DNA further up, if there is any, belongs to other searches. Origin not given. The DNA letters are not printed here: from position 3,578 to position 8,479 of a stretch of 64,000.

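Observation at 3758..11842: Minimal type VIIb locus: essC-esaB followed directly by an effector module, with no esaA/essA/essB nearby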

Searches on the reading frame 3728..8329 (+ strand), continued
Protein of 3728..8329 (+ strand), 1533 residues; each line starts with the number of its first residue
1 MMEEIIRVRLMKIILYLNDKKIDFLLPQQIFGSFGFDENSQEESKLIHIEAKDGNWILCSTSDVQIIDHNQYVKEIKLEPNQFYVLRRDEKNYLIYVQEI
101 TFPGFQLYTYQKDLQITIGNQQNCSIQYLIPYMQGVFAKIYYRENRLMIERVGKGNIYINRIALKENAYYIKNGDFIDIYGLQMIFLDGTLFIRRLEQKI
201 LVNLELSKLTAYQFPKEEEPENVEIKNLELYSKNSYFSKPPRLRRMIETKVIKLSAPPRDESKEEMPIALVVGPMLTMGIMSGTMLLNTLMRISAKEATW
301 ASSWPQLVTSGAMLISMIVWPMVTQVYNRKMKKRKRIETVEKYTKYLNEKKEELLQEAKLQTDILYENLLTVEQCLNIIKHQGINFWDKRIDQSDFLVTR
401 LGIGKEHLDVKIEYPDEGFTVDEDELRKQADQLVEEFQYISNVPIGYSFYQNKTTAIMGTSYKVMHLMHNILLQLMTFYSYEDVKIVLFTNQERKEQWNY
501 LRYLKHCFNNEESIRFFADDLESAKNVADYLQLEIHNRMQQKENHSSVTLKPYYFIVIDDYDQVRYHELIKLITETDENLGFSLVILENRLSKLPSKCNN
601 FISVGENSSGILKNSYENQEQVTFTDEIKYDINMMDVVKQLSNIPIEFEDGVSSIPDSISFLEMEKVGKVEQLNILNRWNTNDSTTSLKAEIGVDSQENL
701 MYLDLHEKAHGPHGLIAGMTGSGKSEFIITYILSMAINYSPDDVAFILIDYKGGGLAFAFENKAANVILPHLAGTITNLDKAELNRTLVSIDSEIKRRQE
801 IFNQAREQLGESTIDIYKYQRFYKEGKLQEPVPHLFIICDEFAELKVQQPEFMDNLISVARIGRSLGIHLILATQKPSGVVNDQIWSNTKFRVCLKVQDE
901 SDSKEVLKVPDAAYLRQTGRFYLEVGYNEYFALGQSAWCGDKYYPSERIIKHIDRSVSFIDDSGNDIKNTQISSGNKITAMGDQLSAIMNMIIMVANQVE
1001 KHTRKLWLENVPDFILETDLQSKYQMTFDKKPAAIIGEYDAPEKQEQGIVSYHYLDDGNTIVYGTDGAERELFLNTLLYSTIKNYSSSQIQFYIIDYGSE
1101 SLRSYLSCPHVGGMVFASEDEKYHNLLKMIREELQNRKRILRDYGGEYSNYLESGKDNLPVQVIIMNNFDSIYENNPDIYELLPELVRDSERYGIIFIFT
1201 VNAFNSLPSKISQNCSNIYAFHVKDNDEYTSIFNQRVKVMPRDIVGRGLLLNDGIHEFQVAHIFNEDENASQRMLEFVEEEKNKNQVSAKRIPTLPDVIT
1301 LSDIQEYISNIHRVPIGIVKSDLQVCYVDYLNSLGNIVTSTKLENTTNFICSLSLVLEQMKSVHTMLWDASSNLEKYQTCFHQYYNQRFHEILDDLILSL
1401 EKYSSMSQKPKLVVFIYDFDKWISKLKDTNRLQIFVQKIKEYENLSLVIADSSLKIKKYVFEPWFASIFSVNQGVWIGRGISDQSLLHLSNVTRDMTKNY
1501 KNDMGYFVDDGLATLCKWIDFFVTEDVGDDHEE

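Call 44: search_solved_structures(query=window:3728-8329:+, max_evalue=0.00001, show_alignments=3)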
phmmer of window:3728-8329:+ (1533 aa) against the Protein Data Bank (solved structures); distinct sequences matched with E-value up to 0.00001: 11.
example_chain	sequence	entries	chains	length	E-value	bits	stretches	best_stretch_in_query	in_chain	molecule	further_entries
9qks_G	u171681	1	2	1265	1.3e-118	400.3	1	229-964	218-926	ESX secretion system protein YukB,Green fluorescent protein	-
4nh0_A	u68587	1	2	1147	1.2e-56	194.9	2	463-924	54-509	Cell divisionFtsK/SpoIIIE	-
7np7_C1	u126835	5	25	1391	1.6e-34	121.6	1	684-925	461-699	ESX-5 secretion system protein EccC5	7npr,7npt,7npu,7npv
7b9f_C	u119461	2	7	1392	8.4e-34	119.2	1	699-924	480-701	EccC5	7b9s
4lya_A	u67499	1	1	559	1.8e-26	94.9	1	994-1329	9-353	Uncharacterized protein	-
5fv0_A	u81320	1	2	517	6e-26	93.2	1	1035-1330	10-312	ESX secretion system protein EccC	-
4n1a_A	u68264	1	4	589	1.7e-15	58.6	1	697-922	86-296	Cell divisionFtsK/SpoIIIE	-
2ius_A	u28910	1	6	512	4.3e-15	57.2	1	637-915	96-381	DNA TRANSLOCASE FTSK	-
2iuu_A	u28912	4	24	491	4.7e-13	50.5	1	708-919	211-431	DNA TRANSLOCASE FTSK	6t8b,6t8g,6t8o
2iut_A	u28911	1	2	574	6.8e-13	49.9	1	708-919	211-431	DNA TRANSLOCASE FTSK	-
9jv8_A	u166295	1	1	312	1.6e-10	42.1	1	715-892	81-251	ESX-1 secretion system protein EccCb1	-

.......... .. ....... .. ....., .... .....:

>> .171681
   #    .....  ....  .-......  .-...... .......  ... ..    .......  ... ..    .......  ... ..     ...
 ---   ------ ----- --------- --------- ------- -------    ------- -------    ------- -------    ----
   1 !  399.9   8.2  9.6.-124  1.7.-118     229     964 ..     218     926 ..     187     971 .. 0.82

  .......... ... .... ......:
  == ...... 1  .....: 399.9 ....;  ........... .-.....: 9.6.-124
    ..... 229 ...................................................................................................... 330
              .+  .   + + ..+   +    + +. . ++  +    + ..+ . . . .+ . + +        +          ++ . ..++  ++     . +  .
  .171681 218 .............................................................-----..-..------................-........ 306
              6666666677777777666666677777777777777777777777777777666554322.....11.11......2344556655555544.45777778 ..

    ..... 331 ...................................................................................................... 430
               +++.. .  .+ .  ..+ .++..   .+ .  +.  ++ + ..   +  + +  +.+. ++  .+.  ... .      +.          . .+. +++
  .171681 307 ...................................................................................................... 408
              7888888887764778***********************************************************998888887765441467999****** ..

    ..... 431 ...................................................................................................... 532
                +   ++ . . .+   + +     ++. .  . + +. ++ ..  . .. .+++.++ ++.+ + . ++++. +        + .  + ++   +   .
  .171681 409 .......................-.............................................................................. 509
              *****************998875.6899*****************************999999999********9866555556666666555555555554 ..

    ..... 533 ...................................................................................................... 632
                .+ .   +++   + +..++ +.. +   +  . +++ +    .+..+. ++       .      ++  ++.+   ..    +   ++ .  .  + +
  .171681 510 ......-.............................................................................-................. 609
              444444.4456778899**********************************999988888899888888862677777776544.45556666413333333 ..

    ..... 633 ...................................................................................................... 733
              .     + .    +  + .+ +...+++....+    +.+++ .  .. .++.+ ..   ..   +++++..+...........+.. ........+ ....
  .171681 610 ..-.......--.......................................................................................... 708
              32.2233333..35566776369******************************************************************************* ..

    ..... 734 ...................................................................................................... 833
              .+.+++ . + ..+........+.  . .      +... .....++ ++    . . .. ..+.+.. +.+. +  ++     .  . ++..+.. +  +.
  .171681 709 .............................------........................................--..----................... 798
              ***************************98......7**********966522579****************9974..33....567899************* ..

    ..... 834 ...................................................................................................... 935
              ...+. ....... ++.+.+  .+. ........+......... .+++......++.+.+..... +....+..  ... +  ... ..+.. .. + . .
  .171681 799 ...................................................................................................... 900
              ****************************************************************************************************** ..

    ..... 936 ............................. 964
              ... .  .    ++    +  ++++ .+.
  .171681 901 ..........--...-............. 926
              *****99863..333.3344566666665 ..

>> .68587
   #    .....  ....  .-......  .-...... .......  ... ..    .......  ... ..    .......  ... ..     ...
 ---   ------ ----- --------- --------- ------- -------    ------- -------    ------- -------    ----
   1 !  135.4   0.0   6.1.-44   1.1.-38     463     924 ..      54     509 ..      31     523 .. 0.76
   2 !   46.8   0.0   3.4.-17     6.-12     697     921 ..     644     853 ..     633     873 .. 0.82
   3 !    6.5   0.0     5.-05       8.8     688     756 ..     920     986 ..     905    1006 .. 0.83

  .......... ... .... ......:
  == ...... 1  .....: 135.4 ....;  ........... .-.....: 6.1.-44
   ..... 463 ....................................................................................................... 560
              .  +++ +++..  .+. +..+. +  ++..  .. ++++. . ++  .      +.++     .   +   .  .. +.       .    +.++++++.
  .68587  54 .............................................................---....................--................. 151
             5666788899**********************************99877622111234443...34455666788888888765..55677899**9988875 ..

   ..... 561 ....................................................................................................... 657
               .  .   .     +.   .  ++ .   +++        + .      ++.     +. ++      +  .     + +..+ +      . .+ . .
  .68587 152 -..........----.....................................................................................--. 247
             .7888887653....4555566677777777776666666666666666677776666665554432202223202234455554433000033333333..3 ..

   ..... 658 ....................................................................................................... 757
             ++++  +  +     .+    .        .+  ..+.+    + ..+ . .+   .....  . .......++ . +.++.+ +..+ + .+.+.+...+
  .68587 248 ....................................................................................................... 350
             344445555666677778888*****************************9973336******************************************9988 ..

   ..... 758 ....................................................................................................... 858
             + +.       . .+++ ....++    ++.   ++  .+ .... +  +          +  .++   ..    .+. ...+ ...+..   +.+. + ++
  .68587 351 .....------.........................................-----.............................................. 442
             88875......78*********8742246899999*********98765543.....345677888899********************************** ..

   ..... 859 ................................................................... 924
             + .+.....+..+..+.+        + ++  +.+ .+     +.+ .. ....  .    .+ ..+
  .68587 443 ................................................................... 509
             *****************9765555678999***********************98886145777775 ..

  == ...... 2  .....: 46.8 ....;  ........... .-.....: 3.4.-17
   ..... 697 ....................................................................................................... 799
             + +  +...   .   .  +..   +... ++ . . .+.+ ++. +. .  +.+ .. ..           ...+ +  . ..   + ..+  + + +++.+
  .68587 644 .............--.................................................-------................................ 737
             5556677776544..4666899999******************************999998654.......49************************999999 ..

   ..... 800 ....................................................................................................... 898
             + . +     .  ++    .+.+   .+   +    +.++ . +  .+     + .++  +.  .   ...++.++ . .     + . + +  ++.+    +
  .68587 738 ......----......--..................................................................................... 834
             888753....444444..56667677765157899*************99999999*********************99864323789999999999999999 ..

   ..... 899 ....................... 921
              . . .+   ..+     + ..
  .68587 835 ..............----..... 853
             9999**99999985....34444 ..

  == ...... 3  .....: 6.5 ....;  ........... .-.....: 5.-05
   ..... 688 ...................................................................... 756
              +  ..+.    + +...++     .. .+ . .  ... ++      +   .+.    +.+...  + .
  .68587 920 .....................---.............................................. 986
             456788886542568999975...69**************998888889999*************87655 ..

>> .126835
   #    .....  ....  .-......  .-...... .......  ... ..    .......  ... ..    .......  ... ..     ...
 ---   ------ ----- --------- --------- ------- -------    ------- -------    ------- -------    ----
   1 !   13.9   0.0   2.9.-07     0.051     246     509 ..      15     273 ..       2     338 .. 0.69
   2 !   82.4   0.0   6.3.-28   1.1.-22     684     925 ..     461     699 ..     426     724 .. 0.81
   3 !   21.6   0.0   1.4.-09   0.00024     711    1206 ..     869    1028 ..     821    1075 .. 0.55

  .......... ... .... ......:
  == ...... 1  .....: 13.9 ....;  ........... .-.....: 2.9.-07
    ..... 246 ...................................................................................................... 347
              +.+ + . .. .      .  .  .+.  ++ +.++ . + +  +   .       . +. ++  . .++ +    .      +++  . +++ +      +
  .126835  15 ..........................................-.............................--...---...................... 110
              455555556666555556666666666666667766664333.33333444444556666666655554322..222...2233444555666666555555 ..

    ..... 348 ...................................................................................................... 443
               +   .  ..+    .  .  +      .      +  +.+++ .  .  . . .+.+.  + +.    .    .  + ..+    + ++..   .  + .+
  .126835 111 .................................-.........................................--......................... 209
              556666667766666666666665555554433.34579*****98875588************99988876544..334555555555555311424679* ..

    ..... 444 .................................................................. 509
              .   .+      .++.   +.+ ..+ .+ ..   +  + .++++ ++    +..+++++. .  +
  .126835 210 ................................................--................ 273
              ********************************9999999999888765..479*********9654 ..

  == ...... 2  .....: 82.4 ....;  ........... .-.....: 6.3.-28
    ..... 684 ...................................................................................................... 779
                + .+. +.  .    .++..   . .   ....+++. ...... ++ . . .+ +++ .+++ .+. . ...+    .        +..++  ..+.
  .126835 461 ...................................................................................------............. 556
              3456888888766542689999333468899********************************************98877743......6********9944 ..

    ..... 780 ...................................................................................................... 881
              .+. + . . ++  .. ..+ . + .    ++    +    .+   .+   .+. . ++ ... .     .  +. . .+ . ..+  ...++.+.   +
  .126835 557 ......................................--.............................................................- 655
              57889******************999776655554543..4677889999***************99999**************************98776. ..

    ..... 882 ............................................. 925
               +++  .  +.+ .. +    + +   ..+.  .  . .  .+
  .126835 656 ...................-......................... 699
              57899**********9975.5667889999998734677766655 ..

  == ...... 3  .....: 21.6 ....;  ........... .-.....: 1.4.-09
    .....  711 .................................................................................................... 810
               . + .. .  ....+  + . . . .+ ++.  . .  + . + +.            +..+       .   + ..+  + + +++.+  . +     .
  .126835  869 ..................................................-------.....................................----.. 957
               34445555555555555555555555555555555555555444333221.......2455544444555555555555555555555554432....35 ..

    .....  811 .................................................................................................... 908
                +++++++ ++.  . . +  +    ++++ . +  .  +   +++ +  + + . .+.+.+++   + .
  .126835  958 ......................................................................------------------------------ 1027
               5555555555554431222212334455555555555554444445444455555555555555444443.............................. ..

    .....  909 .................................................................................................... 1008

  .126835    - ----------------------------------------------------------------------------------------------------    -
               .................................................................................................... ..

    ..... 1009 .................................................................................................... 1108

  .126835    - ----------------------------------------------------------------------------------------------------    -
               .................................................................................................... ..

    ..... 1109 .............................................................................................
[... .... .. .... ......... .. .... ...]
